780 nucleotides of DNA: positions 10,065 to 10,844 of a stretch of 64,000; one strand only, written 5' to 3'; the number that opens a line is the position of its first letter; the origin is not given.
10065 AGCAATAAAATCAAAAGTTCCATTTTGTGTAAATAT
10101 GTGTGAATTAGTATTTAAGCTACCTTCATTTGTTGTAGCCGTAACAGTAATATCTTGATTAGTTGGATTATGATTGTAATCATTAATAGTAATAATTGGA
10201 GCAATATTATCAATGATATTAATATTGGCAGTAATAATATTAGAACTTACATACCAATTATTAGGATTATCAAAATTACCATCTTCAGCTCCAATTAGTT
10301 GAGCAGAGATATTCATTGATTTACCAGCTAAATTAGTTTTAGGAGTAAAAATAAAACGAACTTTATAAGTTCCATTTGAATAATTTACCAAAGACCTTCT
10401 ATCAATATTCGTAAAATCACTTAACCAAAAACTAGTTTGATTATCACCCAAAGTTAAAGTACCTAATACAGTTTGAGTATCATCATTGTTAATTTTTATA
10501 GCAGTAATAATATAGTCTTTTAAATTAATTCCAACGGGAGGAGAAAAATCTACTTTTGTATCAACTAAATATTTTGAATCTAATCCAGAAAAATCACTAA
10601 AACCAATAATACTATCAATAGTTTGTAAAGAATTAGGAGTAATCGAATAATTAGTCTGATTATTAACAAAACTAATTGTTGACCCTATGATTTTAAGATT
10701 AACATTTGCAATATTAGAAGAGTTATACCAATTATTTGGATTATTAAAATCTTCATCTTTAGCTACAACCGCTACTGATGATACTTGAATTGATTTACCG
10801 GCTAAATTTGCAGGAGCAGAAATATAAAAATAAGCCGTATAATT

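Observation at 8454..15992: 2512-aa secreted giant protein built from at least 7 copies of an uncharacterised module of about 155 aa, encoded antisense inside the glycosylation island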

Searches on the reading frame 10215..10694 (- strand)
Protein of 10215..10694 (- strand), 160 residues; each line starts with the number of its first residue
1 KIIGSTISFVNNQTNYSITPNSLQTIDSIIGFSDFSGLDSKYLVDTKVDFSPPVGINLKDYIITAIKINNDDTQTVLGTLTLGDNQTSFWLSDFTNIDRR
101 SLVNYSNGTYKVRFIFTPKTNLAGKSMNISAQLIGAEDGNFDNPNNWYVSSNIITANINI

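Call 9: search_solved_structures(query=A1, max_evalue=10, show_alignments=2)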
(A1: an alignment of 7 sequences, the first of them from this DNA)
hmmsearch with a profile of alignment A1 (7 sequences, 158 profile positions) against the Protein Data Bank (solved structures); distinct sequences matched with E-value up to 10: 1.
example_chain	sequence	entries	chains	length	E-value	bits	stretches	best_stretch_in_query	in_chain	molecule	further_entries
3l51_B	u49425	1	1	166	0.79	12.9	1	29-130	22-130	Structural maintenance of chromosomes protein 4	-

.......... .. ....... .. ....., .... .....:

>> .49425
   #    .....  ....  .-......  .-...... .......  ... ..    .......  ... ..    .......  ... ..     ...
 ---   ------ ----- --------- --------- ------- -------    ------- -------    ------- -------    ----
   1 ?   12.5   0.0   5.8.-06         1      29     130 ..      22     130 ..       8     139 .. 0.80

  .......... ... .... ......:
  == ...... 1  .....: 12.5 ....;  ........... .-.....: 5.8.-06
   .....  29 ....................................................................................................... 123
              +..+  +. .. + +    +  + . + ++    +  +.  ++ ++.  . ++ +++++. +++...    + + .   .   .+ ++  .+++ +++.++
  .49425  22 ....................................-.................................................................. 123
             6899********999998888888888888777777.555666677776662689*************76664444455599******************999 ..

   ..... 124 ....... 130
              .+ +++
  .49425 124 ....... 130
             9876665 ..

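Call 10: search_protein_families(library=pfam, alignment_id=A1, max_evalue=10)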
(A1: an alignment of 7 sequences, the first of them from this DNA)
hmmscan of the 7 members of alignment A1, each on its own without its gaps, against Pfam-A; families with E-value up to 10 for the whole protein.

A. member 1, seq(158 aa): 1 family
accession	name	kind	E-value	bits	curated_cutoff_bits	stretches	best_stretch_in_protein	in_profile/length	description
PF12600.14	DUF3769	-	0.011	15.1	20.5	1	32-128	350-441/444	Protein of unknown function (DUF3769)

B. families by the number of members that match (of 7 scanned): 2 families
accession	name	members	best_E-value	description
PF12600.14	DUF3769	1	0.011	Protein of unknown function (DUF3769)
PF00439.30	Bromodomain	1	0.12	Bromodomain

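Call 14: find_homologous_proteins(query=A1)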
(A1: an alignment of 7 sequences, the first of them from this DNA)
Query A1 (7 sequences): 1632 candidates shared short words with the query, none scored E <= 0.001.

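Call 18: predict_structure(alignment_id=A1)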
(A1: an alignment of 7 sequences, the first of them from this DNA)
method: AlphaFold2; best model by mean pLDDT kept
length: 158 residues; sequences in the alignment: 7
mean_pLDDT: 92.4   pTM: 0.85
mean pLDDT of the five models: 92.4, 91.8, 91.6, 91.6, 90.3
residues with pLDDT >= 90: 130; 70-90: 27; 50-70: 1; < 50: 0
segments of 3 or more residues with pLDDT < 50: none
pLDDT, mean of each block of 10 residues (from residue 1): 83 91 93 92 95 93 92 95 95 91 91 93 95 94 92 95
secondary structure, 60 per line:
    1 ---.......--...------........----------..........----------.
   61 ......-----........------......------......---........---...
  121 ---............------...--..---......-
elements in order: E4-7 E13-15 E22-29 E40-49 E60-66 E72-79 E86-88 H100-103 E107-114 E124-135 E152-157

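Call 19: search_protein_representatives(alignment_id=A1)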
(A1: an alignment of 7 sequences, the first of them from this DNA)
Query: 7 sequences, 158 profile positions. Proteins with E-value up to 0.001 (for the whole library): 17; up to 1e-10: 6; up to 1e-30: 3. The best 17 are listed.
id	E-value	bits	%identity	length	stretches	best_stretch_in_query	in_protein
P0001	1.8e-249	833.9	-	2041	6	2-158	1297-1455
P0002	9.3e-224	750.3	-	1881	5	1-158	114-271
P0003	1.5e-66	239.5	-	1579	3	3-152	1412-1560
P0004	6.0e-18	81.5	-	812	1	15-157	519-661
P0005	1.5e-15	73.8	-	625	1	8-153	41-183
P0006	3.3e-14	69.4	-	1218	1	12-153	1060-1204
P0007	8.6e-10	55.0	-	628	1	6-156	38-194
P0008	6.0e-09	52.3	-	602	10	77-148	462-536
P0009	3.5e-08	49.8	-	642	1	16-142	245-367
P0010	1.3e-07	48.0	-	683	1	6-133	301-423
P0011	3.6e-07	46.5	-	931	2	21-131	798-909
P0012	7.5e-07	45.5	-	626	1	2-144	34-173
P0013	3.4e-06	43.4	-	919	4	57-108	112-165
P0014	5.4e-06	42.7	-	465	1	21-142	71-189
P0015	2.2e-05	40.7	-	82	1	87-156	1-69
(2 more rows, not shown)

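Call 28: search_protein_families(library=pfam, proteins=[P0002, P0003, P0004, P0005, P0006, P0007, P0009, P0010, P0012, P0014], max_evalue=0.001)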
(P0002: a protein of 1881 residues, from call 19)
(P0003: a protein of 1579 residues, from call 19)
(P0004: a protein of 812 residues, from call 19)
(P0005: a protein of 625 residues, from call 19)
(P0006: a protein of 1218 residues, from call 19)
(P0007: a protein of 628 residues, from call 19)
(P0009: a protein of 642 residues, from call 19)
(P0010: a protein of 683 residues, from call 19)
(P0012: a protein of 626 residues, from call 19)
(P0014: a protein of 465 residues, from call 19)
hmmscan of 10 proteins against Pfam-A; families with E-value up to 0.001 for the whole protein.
P0002 (1881 aa): 3 families
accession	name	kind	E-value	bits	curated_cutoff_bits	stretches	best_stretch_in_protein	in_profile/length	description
PF18676.6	MBG_2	-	5.8e-32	110.5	25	2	835-908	1-72/72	MBG domain (YGX type)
PF16403.11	Bact_surface_Ig-like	-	8.4e-24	83.9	27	2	1085-1153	1-71/71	Bacterial surface protein, Ig-like domain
PF00041.27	fn3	-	2.1e-08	34.7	25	1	1722-1807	1-82/84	Fibronectin type III domain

P0003 (1579 aa): 3 families
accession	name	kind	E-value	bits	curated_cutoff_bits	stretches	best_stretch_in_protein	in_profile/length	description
PF00082.27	Peptidase_S8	-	1.4e-45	156.2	21.8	1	193-650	1-274/288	Subtilase family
PF02225.27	PA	-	7.7e-22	77.7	23.9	1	452-536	2-95/95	PA domain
PF06280.18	fn3_5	-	1.7e-08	35.6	27.6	0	705-811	10-111/112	Fn3-like domain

P0004 (812 aa): 1 family
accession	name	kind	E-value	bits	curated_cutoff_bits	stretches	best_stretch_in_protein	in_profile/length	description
PF00082.27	Peptidase_S8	-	6.8e-12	45.7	21.8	1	1-60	236-287/288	Subtilase family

P0005 (625 aa): 0 families

P0006 (1218 aa): 2 families
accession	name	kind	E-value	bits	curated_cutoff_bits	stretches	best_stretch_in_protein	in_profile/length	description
PF00082.27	Peptidase_S8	-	2.5e-51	175.1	21.8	1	122-580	1-275/288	Subtilase family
PF02225.27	PA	-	1.9e-18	66.8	23.9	1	383-468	1-94/95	PA domain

P0007 (628 aa): 0 families

P0009 (642 aa): 0 families

P0010 (683 aa): 3 families
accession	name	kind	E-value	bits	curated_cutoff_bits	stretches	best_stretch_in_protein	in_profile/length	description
PF13229.12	Beta_helix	-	1.7e-15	57.5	25.9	2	106-230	10-117/158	Right handed beta helix region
PF05048.19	NosD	-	5.8e-14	52.5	23.6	1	33-256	9-212/212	Periplasmic copper-binding protein (NosD)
PF07602.17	DUF1565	-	4e-06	26.8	20.3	0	9-123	82-204/257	Protein of unknown function (DUF1565)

P0012 (626 aa): 0 families

P0014 (465 aa): 0 families

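Call 33: find_homologous_proteins(query=A2)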
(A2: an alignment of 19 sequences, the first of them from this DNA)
Query A2 (19 sequences): 1766 candidates shared short words with the query, none scored E <= 0.001.

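Call 52: find_encoding_contigs(protein=P0001, flank=10000, max_places=6)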
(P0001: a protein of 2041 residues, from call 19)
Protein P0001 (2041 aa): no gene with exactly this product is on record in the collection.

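Call 69: fold_search(model_id=the predicted structure, library=pdb)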
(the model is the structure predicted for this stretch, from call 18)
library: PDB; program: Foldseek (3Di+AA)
matches with E <= 10: 1840; with E <= 0.001: 85
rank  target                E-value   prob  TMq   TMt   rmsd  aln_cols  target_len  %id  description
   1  5l7u_B                1.0e-05  1.00  0.37  0.12  11.4       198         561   11  Crystal structure of BvGH123 with bound GalNAc (released 2017-03-22)
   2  8k2j                  1.8e-05  1.00  0.47  0.17   5.7       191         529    8  Crystal structure of Group 3 Oligosaccharide/Monosaccharide-releasing beta-N-acetylgalactosaminidase NgaDssm, apo form (released 2024-04-24)
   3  5l7r_A                2.1e-05  1.00  0.34  0.11  11.6       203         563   10  Crystal structure of BvGH123 (released 2017-03-22)
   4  5l7v_B                3.0e-05  1.00  0.43  0.14   8.8       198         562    7  Crystal Structure of BvGH123 with bond transition state analog Galthiazoline. (released 2017-03-22)
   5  7fe5_A                4.4e-05  1.00  0.50  0.44   7.8       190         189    8  AvmM Catalyzes Macrocyclization in Alchivemycin A Biosynthesis (released 2021-09-01)
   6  8p4l_A                4.9e-05  1.00  0.41  0.15   6.7       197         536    6  Beta-N-acetylgalactosaminidase from Niabella aurantiaca (released 2024-01-17)
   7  5fqe_A                7.4e-05  1.00  0.38  0.14   8.3       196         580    8  The details of glycolipid glycan hydrolysis by the structural analysis of a family 123 glycoside hydrolase from Clostr (released 2016-03-30)
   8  8kcl                  8.8e-05  1.00  0.36  0.25   9.5       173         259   10  Crystal Structure of M- and C-Domains of the shaft pilin LrpA from Ligilactobacillus ruminis - Triclinic form (released 2024-07-10)
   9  5fr0                  9.3e-05  1.00  0.41  0.14   7.8       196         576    8  The details of glycolipid glycan hydrolysis by the structural analysis of a family 123 glycoside hydrolase from Clostrid (released 2016-03-30)
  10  8k2h_B                9.9e-05  1.00  0.48  0.17   6.6       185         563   10  Crystal structure of Group 2Oligosaccharide/Monosaccharide-releasing beta-N-acetylhexosaminidase NgaAt from Arabidopsi (released 2024-04-24)
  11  7fe0_A                1.2e-04  1.00  0.50  0.44   7.4       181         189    7  AvmM Catalyzes Macrocyclization in Alchivemycin A Biosynthesis (released 2021-09-01)
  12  6cde_5                1.2e-04  1.00  0.33  0.40  14.1       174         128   10  Cryo-EM structure at 3.8 A resolution of vaccine-elicited antibody vFP20.01 in complex with HIV-1 Env BG505 DS-SOSIP,  (released 2018-05-16)
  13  5fqg_A                1.2e-04  1.00  0.42  0.14   7.8       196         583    8  The details of glycolipid glycan hydrolysis by the structural analysis of a family 123 glycoside hydrolase from Clostr (released 2016-03-30)
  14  2okm                  1.6e-04  1.00  0.43  0.46   6.2       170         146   10  Crystal structure of ACE19, the collagen binding subdomain of Enterococcus faecalis surface protein ACE (released 2008-01-22)
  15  5fqf_A                1.7e-04  1.00  0.40  0.14   8.0       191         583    8  The details of glycolipid glycan hydrolysis by the structural analysis of a family 123 glycoside hydrolase from Clostr (released 2016-03-30)
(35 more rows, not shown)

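Call 76: list_cluster_members(proteins=[P0003, P0004, P0005, P0006, P0007, P0009, P0010, P0012, P0014, P0015])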
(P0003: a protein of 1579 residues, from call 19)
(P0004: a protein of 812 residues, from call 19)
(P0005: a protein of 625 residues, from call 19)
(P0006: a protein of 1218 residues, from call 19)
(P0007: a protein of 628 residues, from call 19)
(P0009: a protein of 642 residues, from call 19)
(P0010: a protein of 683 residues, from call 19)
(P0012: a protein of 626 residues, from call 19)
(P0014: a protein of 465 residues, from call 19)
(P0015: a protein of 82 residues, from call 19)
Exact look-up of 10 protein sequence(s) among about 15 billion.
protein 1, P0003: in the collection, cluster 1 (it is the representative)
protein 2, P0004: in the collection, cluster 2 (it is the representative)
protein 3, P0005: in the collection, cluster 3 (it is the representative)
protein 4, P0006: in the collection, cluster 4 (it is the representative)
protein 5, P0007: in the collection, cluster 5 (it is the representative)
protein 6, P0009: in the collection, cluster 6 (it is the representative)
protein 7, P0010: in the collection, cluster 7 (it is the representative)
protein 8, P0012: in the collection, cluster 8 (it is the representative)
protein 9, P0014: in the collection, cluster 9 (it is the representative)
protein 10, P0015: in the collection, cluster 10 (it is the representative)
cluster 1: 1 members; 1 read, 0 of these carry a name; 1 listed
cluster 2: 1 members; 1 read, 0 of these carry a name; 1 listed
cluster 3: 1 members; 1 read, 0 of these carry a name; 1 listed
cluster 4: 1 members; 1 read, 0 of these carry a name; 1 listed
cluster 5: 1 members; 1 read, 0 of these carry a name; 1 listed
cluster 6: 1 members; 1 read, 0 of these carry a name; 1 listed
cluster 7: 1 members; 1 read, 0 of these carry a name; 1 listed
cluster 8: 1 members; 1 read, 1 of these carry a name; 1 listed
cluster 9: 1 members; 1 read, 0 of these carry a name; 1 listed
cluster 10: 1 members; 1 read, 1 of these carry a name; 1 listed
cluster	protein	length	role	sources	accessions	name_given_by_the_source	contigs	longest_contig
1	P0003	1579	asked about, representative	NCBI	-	-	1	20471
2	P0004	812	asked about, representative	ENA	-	-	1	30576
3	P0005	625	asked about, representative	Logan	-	-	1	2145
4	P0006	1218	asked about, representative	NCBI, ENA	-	-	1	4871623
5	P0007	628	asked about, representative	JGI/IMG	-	-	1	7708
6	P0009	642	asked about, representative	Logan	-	-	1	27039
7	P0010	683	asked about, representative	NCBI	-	-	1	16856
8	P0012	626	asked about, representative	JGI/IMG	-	hypothetical protein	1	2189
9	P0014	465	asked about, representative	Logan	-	-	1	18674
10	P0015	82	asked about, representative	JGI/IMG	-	hypothetical protein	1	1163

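Call 77: find_encoding_contigs(protein=P0006, flank=5000, max_places=1)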
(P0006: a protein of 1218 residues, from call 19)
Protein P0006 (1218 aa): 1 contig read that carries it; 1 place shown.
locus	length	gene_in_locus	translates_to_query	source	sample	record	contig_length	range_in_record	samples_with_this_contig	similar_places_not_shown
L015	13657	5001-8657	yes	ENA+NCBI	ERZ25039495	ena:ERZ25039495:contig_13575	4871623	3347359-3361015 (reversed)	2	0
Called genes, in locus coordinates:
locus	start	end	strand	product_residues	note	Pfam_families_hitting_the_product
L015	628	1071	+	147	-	PF01047:MarR, PF12802:MarR_2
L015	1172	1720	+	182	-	PF04264:YceI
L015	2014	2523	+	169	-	-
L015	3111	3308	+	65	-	-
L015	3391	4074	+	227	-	PF00753:Lactamase_B, PF13483:Lactamase_B_3, PF12706:Lactamase_B_2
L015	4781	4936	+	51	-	-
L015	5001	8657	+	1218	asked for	PF00082:Peptidase_S8, PF02225:PA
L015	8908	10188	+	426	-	PF00368:HMG-CoA_red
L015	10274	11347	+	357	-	PF08540:HMG_CoA_synt_C (faint), PF08541:ACP_syn_III_C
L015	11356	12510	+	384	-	PF00108:Thiolase_N, PF02803:Thiolase_C (faint), PF22691:Thiolase_C_1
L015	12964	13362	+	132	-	PF12172:zf-ChsH2, PF01796:OB_ChsH2_C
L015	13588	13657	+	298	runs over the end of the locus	PF05368:NmrA, PF13460:NAD_binding_10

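Call 88: search_dna_similar(query=window:10215-10694:-, collection=plasmids, mode=protein, max_evalue=0.001, max_rows=5)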
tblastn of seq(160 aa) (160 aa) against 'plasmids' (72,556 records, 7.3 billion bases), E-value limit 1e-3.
No match.

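Call 89: search_dna_similar(query=window:10215-10694:-, collection=phages, mode=protein, max_evalue=0.001, max_rows=5)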
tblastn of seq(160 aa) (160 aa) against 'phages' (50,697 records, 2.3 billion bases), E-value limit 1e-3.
No match.
